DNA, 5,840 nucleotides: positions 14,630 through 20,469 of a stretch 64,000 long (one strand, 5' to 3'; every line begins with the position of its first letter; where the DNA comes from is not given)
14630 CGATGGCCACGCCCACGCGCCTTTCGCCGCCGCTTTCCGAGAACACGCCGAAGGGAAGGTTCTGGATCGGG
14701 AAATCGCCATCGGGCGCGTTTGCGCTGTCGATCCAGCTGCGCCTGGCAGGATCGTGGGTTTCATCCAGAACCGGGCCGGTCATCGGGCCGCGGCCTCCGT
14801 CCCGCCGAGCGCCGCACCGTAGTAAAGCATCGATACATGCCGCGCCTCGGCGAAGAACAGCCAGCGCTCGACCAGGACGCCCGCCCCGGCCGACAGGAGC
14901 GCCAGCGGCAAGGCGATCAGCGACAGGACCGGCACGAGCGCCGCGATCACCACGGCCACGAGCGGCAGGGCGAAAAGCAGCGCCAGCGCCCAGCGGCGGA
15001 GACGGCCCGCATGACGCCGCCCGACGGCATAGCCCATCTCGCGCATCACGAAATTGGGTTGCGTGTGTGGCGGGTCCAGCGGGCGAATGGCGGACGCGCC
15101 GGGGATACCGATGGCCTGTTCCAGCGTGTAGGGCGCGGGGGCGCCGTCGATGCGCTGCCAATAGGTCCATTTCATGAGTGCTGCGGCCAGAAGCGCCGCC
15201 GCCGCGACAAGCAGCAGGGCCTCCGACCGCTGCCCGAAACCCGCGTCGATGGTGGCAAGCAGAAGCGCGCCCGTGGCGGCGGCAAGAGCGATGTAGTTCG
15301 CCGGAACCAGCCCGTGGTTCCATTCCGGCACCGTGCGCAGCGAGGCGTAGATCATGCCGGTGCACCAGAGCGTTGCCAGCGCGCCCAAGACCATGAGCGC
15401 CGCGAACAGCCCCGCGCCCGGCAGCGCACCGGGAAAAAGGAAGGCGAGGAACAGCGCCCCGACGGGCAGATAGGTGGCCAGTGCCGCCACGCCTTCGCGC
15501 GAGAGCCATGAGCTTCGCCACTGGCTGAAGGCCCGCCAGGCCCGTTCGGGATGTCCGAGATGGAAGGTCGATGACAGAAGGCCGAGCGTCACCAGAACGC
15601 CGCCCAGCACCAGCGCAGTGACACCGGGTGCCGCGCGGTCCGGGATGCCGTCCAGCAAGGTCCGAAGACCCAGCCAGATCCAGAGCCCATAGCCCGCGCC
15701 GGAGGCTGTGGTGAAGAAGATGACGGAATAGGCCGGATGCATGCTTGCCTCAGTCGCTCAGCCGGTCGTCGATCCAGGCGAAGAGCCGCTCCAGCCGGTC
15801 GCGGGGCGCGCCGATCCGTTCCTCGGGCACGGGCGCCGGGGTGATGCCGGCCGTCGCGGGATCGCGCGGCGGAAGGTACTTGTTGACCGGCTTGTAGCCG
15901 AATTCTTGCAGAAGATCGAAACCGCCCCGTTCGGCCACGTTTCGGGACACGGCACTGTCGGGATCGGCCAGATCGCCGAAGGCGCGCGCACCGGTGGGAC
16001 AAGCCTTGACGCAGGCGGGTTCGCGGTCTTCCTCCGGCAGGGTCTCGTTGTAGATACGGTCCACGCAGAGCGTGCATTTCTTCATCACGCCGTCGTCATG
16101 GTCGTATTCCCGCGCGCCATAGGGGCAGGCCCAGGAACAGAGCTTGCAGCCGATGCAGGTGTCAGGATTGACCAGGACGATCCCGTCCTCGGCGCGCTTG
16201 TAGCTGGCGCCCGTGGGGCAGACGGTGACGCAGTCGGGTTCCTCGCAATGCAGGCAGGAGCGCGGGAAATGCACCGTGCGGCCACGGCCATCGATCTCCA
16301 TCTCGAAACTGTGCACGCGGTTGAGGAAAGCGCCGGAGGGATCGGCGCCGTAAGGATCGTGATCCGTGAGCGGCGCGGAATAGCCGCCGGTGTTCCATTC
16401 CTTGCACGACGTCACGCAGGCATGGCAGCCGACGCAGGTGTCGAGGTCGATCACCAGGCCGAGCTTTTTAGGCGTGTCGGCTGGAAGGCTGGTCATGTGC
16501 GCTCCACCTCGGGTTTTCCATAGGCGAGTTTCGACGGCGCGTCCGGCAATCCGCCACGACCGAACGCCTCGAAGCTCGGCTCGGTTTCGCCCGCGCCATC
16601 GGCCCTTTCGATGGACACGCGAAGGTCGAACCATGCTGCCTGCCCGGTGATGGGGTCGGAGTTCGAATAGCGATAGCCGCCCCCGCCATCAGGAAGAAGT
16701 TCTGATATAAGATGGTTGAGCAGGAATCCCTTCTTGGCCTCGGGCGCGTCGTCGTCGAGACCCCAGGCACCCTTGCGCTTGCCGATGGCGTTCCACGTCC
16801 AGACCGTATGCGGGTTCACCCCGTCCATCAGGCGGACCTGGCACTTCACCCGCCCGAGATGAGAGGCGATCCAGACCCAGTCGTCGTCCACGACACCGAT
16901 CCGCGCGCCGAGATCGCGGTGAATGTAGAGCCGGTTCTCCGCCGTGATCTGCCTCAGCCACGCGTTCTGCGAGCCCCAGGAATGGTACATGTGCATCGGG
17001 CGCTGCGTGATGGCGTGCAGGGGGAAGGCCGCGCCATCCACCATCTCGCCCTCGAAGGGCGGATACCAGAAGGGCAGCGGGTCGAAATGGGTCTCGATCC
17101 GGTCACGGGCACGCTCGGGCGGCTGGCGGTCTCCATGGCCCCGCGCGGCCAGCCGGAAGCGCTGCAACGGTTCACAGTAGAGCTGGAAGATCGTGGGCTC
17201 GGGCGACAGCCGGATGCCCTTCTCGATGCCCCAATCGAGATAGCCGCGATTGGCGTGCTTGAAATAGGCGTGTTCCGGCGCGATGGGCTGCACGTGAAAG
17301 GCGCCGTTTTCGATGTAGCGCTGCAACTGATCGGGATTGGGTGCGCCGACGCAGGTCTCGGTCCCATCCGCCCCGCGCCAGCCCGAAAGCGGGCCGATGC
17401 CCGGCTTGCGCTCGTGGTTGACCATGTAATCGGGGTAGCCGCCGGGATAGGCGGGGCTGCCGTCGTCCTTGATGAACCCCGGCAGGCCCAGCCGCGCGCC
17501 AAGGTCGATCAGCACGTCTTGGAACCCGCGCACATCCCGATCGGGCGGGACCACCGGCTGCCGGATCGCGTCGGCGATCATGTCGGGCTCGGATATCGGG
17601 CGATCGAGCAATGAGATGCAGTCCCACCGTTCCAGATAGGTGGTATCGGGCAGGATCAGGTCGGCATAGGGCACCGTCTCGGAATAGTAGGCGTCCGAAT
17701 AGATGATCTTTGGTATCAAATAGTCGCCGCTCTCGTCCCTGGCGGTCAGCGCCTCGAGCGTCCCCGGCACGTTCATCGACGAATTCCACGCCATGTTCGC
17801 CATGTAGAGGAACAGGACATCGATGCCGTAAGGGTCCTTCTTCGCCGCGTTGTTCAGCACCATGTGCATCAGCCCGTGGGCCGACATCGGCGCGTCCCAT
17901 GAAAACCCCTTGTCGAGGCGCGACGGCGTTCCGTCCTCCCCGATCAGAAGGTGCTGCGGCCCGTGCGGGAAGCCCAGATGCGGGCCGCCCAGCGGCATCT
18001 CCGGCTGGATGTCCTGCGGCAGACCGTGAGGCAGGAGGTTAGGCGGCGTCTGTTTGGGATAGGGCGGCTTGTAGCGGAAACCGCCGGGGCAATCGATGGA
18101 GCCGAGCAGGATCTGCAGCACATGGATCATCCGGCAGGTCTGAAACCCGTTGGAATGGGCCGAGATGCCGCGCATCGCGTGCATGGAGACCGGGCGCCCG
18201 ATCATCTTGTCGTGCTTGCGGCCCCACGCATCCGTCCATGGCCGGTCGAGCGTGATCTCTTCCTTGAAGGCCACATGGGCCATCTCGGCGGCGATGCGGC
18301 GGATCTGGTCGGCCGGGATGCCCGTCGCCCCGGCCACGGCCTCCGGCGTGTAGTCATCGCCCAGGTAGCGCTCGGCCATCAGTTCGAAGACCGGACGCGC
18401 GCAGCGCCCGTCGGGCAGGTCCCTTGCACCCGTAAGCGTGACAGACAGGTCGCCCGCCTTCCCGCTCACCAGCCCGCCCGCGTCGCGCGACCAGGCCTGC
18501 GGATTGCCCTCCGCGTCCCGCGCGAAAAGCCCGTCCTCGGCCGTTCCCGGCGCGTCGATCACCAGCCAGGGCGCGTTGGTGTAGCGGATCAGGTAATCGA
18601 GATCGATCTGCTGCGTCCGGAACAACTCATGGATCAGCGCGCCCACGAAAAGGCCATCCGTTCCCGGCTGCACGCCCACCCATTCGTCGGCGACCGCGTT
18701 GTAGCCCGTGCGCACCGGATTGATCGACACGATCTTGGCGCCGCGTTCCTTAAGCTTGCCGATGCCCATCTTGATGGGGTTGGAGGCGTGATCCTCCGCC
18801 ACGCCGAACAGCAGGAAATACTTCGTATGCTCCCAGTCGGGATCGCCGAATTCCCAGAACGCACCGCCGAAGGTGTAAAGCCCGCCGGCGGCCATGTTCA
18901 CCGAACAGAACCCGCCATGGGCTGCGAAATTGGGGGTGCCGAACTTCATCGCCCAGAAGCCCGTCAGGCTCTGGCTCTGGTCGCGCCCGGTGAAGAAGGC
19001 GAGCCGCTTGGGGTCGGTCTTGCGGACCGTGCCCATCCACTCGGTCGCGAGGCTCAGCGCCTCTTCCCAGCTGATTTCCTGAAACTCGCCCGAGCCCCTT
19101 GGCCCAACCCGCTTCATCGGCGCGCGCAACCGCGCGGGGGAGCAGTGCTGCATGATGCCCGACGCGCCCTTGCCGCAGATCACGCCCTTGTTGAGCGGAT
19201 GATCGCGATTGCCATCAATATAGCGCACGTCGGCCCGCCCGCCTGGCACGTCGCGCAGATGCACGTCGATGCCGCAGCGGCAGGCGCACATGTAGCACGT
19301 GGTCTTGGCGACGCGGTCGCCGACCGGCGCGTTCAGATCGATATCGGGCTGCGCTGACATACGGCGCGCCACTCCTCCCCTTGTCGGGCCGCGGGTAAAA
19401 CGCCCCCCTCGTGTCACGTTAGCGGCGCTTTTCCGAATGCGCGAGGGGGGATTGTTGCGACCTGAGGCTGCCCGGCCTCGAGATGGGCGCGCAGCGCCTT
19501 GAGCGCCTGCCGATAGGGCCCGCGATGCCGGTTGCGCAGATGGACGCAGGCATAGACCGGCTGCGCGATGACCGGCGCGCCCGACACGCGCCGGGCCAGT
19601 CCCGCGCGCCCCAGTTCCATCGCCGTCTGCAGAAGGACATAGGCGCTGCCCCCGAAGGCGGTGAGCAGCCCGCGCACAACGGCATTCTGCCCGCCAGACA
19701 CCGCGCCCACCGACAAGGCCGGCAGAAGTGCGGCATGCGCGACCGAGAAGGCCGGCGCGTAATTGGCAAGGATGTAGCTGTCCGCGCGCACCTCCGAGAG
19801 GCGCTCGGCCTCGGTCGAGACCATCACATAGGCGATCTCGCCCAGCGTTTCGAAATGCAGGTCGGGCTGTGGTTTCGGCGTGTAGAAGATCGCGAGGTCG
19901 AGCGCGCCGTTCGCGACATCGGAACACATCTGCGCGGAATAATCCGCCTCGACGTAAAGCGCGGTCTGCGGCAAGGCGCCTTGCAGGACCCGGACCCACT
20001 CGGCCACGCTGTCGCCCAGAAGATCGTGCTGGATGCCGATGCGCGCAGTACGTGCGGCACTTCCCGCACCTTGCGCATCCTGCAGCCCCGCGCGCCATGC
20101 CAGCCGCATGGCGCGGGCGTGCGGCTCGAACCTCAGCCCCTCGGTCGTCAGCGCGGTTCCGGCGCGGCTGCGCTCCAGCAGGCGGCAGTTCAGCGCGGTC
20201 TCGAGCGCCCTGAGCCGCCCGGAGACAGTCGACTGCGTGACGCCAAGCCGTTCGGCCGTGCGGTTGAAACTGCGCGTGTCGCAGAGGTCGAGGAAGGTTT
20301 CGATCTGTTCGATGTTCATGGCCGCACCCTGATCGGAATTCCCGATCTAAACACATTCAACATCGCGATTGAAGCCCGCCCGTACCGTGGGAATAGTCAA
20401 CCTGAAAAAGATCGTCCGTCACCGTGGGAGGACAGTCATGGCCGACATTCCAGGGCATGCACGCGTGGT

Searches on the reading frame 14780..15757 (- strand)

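Call 7: search_protein_families(library=pfam, proteins=[window:14780-15757:-])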
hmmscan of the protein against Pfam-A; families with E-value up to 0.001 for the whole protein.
window:14780-15757:- (325 aa): 2 families
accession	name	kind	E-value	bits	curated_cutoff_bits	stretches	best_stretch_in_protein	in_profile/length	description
PF04976.17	DmsC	-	1.3e-21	77.7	22.3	1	8-302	6-273/275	DMSO reductase anchor subunit (DmsC)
PF03916.19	NrfD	-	4.4e-07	30.3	25.8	1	47-180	52-207/313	Polysulphide reductase, NrfD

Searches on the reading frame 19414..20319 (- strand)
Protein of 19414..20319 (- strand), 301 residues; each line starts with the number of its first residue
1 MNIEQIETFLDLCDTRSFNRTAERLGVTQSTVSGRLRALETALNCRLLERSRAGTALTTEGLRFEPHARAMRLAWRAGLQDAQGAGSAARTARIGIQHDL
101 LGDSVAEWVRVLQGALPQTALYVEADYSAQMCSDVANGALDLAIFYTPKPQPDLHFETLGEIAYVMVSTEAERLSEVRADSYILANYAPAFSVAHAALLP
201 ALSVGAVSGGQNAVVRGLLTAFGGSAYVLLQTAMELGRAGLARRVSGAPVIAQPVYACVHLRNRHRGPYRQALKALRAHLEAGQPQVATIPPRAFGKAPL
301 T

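Call 3: search_protein_families(library=pfam, proteins=[window:19414-20319:-])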
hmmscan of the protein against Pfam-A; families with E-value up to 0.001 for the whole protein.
window:19414-20319:- (301 aa): 3 families
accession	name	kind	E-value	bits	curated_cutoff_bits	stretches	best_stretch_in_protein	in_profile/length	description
PF00126.33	HTH_1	-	1.8e-18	66.7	26.6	1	3-61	1-59/60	Bacterial regulatory helix-turn-helix protein, lysR family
PF03466.25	LysR_substrate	-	3.9e-10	39.9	28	1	87-279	3-207/209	LysR substrate binding domain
PF13556.12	HTH_30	-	0.00078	19.6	27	0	16-48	13-45/59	PucR C-terminal helix-turn-helix domain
